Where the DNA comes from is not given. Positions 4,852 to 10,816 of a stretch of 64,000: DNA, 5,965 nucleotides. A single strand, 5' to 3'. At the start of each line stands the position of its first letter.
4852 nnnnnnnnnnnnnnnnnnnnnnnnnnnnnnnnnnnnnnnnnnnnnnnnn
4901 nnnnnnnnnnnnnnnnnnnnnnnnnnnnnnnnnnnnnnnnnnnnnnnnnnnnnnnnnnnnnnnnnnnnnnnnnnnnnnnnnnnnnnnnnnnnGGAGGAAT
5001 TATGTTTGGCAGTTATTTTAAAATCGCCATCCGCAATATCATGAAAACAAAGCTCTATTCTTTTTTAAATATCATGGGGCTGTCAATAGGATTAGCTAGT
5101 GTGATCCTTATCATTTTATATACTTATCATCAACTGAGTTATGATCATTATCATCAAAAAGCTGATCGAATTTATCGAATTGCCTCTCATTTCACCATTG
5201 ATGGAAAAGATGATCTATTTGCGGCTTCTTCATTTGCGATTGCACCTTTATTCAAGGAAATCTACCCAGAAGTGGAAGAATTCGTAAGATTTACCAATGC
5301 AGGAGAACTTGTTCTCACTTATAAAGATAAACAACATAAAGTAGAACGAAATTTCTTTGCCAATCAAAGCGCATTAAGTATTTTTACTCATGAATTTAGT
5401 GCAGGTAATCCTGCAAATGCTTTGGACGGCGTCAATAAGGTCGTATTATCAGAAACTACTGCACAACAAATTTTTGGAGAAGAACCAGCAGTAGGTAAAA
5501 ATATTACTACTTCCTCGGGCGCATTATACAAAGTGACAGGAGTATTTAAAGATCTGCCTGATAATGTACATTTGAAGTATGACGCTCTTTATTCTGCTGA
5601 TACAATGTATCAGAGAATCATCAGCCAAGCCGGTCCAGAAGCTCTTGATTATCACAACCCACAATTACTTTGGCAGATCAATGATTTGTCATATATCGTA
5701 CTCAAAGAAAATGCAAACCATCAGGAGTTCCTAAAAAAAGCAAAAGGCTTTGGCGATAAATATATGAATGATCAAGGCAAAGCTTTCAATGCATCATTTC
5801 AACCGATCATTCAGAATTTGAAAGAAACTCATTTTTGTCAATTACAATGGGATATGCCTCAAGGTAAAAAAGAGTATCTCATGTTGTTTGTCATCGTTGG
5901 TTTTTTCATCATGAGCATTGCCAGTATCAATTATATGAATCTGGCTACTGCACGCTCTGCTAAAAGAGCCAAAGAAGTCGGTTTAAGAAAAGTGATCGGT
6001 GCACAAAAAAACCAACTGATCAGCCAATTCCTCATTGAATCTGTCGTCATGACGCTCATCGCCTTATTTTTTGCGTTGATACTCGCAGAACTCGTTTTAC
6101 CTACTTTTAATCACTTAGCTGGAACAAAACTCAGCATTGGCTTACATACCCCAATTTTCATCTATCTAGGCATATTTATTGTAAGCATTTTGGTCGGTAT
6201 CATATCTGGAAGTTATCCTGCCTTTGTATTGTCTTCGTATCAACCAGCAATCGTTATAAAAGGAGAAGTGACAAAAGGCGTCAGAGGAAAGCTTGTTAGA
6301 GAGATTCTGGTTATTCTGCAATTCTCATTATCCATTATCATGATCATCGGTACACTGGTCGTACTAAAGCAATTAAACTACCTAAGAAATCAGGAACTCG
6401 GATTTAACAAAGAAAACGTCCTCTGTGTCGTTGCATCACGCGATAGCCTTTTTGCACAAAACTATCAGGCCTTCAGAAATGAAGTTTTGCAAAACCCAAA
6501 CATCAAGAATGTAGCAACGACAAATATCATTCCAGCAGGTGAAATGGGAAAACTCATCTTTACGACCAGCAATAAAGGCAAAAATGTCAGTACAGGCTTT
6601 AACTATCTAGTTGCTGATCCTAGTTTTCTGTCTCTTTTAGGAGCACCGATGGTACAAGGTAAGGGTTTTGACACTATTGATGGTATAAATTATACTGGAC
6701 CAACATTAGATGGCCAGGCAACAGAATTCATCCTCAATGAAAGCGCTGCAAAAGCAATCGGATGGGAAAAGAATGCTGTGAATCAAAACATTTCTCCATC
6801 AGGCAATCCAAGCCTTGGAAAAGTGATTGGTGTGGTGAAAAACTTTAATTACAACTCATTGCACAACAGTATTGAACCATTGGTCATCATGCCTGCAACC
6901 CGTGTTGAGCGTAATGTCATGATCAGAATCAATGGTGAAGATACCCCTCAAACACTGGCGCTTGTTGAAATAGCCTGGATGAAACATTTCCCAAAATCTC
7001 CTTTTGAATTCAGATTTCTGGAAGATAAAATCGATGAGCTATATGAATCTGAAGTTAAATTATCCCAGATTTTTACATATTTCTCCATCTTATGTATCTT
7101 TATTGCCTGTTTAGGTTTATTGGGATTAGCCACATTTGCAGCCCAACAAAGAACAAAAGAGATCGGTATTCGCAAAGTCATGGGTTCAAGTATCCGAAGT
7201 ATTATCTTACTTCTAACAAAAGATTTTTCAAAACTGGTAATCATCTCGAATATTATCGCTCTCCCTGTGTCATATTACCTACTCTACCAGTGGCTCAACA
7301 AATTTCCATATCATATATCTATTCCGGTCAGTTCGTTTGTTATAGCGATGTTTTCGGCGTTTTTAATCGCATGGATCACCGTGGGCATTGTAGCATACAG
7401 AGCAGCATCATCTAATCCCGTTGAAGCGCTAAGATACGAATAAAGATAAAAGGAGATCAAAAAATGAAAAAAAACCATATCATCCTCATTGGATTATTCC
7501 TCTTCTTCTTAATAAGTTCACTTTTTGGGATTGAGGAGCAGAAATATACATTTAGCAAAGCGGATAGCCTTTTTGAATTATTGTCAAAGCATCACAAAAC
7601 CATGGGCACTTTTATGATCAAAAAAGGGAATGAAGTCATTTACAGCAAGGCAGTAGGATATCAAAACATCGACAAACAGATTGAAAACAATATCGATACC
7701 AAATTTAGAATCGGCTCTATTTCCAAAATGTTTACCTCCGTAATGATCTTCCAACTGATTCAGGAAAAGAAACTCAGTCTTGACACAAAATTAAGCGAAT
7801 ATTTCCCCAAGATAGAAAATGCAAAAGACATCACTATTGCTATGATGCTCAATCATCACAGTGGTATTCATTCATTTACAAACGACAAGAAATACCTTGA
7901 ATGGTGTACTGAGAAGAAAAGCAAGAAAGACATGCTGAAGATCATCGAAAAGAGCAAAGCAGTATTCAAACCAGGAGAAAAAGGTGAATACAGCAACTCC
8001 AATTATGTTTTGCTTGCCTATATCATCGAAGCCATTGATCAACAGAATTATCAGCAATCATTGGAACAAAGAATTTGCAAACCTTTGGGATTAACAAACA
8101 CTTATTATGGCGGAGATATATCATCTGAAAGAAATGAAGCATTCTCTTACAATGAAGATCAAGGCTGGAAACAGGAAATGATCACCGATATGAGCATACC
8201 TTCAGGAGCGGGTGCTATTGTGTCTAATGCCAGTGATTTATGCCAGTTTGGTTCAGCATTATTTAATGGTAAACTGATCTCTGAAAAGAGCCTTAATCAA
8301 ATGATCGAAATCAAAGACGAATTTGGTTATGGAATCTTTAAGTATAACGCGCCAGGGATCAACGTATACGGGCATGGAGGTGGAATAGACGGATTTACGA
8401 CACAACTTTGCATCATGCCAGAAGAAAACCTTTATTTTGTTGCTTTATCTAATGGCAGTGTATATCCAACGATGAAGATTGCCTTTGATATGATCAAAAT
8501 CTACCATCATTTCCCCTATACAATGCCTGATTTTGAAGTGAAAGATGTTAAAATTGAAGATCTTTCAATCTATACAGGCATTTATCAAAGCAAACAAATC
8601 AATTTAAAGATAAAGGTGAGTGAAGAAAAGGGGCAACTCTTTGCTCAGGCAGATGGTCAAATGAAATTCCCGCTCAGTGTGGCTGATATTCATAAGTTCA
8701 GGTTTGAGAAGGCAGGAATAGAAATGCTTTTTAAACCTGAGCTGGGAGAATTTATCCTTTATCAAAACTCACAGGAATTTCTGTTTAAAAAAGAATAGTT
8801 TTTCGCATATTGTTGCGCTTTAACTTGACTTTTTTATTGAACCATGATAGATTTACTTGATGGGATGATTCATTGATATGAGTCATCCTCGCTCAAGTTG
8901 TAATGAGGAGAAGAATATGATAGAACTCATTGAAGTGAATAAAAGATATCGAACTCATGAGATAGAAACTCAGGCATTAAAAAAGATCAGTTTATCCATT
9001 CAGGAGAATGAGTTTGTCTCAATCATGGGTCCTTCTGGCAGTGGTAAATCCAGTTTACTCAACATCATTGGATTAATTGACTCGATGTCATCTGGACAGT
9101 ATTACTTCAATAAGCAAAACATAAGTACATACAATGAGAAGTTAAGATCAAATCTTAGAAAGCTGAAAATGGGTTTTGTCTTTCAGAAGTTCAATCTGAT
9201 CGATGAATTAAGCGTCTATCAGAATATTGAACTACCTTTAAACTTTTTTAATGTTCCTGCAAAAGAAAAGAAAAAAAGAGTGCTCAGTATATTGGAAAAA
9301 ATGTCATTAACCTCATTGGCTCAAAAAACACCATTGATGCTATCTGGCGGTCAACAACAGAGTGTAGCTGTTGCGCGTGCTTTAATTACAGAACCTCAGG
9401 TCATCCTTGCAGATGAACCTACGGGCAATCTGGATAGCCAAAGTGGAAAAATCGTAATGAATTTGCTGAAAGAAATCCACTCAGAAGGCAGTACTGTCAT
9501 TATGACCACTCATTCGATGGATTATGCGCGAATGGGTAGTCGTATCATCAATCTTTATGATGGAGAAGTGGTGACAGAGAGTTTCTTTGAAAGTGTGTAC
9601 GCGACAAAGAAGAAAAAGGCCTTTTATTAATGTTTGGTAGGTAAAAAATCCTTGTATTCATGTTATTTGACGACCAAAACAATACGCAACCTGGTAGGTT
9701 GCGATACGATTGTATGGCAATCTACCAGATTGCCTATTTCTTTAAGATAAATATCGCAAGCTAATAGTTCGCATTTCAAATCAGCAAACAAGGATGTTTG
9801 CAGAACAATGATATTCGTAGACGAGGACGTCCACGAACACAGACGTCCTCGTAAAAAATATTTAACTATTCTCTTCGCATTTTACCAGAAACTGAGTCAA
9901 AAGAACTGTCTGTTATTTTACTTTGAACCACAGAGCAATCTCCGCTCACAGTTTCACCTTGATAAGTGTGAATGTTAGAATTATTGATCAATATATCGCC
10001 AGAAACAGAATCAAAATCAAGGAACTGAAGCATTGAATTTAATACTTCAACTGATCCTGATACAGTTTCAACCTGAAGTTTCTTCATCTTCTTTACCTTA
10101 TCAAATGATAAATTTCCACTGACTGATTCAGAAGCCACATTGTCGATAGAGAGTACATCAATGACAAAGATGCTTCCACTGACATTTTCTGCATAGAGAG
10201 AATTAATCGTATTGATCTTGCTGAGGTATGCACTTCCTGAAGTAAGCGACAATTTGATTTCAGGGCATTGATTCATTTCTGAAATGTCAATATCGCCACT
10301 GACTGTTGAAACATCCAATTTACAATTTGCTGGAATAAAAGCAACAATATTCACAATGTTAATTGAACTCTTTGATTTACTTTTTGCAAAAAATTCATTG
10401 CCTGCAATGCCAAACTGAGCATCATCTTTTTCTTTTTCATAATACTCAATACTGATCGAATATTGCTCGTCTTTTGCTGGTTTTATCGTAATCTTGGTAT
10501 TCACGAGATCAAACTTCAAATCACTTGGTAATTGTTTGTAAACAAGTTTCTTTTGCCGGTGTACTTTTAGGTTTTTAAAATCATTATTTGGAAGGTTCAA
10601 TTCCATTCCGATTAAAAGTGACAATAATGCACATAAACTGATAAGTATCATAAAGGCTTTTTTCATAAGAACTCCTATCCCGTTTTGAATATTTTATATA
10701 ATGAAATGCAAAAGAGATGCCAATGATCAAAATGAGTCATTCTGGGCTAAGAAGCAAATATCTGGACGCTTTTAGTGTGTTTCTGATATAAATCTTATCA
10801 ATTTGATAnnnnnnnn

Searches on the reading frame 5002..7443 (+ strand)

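Call 28: search_protein_families(library=pfam, proteins=[window:5002-7443:+], max_evalue=0.00001)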
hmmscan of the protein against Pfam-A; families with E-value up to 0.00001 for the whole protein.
window:5002-7443:+ (813 aa): 2 families
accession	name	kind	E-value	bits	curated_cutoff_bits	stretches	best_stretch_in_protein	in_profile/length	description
PF12704.14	MacB_PCD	-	4e-26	93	27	2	20-206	1-180/207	MacB-like periplasmic core domain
PF02687.27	FtsX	-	1.7e-25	89.8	25.5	2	298-415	2-120/120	FtsX-like permease C-terminal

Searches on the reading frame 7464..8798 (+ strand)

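Call 8: search_protein_families(library=pfam, proteins=[window:7464-8798:+])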
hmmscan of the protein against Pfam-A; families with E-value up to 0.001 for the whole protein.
window:7464-8798:+ (444 aa): 2 families
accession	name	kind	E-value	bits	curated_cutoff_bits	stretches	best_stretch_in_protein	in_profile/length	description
PF00144.29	Beta-lactamase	-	2.4e-57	195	27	1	49-334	18-313/329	Beta-lactamase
PF13354.11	Beta-lactamase2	-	0.00054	19.8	22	0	71-110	11-50/214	Beta-lactamase enzyme family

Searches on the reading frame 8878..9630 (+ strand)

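Call 8: search_protein_families(library=pfam, proteins=[window:8878-9630:+])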
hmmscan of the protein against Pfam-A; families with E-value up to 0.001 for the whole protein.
window:8878-9630:+ (250 aa): 8 families
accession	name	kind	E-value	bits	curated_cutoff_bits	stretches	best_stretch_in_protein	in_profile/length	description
PF00005.33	ABC_tran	-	1.2e-30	107.3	25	1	34-182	1-136/137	ABC transporter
PF13304.12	AAA_21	-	4.1e-11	43.9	27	1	47-103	2-61/304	AAA domain, putative AbiEii toxin, Type IV TA system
PF02463.25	SMC_N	-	8.5e-08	32.3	40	1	43-228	23-213/220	RecF/RecN/SMC N terminal domain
PF20720.3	nSTAND3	-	1.3e-05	25.4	27.2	0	30-90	3-62/155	Novel STAND NTPase 3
PF20703.3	nSTAND1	-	2.5e-05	24.6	27.1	1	33-71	22-59/379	Novel STAND NTPase 1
PF13175.12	AAA_15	-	7.7e-05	22.9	32.1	0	33-127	13-92/374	AAA ATPase domain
PF03193.22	RsgA_GTPase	-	0.00012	22.4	30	1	26-64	89-126/174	RsgA GTPase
PF13555.12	AAA_29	-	0.00089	19.4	27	0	38-62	16-40/61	P-loop containing region of AAA domain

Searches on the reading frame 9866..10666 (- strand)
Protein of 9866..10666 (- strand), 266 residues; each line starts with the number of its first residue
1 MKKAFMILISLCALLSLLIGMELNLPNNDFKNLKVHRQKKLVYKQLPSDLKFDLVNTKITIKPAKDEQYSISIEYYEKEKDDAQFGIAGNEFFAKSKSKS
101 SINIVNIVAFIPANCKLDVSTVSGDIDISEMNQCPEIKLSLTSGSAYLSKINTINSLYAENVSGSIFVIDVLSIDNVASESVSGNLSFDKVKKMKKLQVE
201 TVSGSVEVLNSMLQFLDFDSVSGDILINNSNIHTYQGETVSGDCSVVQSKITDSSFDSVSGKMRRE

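Call 8: search_protein_families(library=pfam, proteins=[window:9866-10666:-])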
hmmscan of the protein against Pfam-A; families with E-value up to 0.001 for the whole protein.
window:9866-10666:- (266 aa): 1 family
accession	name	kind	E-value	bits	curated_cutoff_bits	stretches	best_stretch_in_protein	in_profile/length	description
PF13349.12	DUF4097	-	4e-16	59.6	22.9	1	50-261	4-185/247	Toastrack DUF4097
